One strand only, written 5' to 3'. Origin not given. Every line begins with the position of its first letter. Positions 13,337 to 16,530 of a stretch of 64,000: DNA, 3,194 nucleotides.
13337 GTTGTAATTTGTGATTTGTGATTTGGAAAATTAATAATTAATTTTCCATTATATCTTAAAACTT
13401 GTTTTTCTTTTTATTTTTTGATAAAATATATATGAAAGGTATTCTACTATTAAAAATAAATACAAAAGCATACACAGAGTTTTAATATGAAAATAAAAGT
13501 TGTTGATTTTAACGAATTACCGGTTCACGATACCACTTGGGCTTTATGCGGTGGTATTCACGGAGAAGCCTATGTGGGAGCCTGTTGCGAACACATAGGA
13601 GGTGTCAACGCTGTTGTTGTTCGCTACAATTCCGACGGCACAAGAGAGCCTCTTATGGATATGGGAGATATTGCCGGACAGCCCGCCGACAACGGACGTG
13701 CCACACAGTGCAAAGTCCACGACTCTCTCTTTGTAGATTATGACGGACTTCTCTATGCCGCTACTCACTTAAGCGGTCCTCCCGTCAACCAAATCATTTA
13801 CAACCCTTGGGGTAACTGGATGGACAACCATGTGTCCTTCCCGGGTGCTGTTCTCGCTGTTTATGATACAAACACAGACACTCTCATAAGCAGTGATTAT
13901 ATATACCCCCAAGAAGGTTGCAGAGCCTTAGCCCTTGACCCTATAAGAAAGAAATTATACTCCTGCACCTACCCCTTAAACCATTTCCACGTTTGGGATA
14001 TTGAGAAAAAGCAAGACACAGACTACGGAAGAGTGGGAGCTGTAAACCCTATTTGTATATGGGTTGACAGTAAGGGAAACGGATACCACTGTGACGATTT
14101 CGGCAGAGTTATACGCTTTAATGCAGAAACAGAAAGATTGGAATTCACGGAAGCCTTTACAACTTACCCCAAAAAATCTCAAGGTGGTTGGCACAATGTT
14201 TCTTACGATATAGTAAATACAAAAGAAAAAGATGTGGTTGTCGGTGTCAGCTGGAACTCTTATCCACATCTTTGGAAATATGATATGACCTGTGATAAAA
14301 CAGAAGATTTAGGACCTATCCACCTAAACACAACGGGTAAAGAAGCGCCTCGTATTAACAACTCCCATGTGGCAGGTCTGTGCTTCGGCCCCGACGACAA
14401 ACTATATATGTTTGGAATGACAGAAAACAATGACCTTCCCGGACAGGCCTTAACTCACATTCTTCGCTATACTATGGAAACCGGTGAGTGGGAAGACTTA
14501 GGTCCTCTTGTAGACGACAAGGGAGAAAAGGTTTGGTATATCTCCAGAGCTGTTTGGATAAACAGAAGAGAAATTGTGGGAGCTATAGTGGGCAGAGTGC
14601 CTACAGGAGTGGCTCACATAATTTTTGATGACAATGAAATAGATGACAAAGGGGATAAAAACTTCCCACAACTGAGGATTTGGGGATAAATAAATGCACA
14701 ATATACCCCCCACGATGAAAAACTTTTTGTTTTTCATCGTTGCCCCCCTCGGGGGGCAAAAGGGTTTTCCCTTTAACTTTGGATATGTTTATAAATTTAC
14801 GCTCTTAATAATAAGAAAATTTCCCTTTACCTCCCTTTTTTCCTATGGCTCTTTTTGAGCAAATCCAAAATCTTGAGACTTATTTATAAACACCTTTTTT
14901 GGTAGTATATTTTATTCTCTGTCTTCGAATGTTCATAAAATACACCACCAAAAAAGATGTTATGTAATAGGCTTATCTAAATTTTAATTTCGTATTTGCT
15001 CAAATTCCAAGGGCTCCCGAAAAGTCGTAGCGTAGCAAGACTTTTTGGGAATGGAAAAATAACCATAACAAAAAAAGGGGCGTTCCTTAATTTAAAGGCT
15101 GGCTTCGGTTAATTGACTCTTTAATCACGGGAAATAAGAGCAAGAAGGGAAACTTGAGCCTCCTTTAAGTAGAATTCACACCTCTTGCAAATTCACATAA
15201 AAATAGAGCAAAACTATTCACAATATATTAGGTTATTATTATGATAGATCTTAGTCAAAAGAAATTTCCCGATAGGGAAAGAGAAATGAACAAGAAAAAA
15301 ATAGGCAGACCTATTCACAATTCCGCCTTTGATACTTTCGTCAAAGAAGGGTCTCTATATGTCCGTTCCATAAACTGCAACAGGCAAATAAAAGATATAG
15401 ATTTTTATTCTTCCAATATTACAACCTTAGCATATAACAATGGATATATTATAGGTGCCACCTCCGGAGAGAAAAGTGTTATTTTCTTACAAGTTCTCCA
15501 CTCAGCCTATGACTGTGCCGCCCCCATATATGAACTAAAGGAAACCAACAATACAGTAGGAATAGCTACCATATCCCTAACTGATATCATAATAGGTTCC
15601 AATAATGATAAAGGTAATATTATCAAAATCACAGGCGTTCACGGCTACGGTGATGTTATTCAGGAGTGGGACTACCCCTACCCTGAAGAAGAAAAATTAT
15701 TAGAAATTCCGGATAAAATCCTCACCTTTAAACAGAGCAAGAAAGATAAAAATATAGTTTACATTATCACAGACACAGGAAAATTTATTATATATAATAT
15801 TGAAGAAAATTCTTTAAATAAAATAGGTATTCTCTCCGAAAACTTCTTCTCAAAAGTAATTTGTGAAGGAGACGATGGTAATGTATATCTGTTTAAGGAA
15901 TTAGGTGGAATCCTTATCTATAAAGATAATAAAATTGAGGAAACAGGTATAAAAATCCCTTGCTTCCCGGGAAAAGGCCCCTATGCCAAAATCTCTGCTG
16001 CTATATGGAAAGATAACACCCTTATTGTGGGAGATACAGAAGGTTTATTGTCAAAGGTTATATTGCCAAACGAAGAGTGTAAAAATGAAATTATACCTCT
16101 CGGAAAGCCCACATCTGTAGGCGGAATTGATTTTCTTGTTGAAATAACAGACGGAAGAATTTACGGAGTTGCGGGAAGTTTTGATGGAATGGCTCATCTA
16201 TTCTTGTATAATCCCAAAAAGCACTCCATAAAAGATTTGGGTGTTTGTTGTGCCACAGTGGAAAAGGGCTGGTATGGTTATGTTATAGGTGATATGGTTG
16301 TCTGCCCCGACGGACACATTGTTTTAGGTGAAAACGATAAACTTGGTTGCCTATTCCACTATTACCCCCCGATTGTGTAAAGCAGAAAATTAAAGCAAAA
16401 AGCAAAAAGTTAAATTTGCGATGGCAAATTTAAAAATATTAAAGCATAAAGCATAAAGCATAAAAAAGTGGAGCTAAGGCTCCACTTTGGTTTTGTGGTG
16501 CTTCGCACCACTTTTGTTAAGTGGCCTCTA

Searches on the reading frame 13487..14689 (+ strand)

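Call 4: search_protein_families(library=pfam, proteins=[window:13487-14689:+], max_evalue=1)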
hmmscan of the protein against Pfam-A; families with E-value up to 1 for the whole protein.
window:13487-14689:+ (400 aa): 4 families
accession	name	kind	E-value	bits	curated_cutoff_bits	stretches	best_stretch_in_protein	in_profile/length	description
PF13964.12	Kelch_6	-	0.007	16.8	25.3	1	299-341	7-46/50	Kelch motif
PF13418.12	Kelch_4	-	0.0077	16.6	21.6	1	299-341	8-47/49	Galactose oxidase, central domain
PF07646.21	Kelch_2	-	0.025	15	21.3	1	301-341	9-47/48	Kelch motif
PF05694.17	SBP56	-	0.055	12.7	34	1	104-181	165-237/453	56kDa selenium binding protein (SBP56)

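Call 78: search_protein_families(library=ncbifam, proteins=[window:13487-14689:+], max_evalue=0.01)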
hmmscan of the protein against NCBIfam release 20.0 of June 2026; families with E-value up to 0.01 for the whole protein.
window:13487-14689:+ (400 aa): 1 family
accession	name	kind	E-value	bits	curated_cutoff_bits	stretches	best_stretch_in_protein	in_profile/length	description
TIGR02608.1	delta_60_rpt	domain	0.00056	19.7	76.5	0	38-52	25-39/55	delta-60 repeat domain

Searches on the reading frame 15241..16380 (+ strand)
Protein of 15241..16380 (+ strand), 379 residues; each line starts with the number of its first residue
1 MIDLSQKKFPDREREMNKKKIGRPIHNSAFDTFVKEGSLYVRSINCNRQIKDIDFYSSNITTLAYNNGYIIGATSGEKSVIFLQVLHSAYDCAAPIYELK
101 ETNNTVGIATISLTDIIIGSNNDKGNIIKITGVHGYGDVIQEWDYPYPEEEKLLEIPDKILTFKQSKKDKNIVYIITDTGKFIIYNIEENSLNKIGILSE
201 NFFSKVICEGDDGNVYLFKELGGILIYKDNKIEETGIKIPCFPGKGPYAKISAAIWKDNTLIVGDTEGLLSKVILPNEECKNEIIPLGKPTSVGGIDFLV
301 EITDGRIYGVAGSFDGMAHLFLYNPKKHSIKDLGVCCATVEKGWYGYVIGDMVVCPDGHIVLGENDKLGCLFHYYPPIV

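Call 4: search_protein_families(library=pfam, proteins=[window:15241-16380:+], max_evalue=1)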
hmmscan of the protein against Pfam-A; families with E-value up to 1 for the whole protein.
window:15241-16380:+ (379 aa): 1 family
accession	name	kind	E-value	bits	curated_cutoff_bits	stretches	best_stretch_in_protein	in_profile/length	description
PF15913.10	Furin-like_2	-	0.16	12.7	28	0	316-356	16-55/102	Furin-like repeat, cysteine-rich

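Call 78: search_protein_families(library=ncbifam, proteins=[window:15241-16380:+], max_evalue=0.01)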
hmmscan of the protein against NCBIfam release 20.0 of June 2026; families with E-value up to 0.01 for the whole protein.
window:15241-16380:+ (379 aa): 0 families
